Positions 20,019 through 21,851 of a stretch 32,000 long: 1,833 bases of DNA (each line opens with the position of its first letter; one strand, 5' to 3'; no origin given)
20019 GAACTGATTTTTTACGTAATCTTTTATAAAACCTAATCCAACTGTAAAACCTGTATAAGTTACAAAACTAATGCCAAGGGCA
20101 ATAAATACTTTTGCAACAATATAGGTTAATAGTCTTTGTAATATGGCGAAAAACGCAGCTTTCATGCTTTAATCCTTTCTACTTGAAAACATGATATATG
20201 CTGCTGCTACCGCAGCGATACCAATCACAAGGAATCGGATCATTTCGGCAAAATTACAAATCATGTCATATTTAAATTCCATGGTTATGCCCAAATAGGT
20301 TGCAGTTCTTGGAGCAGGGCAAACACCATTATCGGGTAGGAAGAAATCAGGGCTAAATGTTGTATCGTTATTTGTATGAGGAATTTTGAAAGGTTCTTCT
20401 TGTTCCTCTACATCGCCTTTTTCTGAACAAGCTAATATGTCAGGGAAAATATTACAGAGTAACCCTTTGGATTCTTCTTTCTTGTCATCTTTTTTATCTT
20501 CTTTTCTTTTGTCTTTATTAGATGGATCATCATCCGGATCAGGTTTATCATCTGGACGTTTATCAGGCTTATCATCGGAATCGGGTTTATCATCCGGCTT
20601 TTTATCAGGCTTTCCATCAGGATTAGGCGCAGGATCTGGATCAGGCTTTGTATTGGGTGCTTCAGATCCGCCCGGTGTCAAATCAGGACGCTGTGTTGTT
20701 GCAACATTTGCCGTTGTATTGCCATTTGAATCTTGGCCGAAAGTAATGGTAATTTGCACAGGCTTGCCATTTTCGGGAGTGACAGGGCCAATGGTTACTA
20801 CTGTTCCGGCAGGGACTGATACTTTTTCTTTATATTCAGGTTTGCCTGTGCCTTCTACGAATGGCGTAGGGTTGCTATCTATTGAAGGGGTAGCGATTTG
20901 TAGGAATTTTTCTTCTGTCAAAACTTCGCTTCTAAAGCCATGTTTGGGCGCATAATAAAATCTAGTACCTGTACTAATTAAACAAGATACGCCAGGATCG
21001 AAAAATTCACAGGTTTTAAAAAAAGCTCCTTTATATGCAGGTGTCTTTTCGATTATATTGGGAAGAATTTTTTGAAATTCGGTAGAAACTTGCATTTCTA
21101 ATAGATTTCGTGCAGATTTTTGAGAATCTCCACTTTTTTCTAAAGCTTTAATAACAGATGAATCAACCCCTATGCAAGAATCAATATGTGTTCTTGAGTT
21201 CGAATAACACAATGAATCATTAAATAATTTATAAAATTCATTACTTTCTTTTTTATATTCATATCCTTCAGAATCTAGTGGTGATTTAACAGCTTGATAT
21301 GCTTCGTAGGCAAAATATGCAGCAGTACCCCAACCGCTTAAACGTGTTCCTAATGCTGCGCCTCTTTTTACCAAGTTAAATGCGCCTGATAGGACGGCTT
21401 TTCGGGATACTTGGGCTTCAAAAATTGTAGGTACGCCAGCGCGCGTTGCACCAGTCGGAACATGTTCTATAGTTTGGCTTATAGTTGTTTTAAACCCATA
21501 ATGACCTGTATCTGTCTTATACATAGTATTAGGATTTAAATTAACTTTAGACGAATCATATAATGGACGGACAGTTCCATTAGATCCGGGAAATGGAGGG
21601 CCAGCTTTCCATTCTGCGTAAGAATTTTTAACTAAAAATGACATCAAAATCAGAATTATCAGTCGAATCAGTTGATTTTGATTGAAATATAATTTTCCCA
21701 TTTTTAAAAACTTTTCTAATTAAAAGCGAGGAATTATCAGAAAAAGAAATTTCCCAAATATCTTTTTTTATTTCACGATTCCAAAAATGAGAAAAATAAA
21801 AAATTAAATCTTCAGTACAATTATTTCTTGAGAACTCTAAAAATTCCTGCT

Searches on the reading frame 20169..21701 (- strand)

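Call 62: search_protein_families(library=pfam, proteins=[window:20169-21701:-], max_evalue=0.00001)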
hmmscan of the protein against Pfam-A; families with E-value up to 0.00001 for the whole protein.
window:20169-21701:- (510 aa): 1 family
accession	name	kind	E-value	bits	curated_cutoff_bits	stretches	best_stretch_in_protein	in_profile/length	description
PF05616.18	Neisseria_TspB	-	9.8e-79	265.6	20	1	68-507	43-513/517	Neisseria meningitidis TspB protein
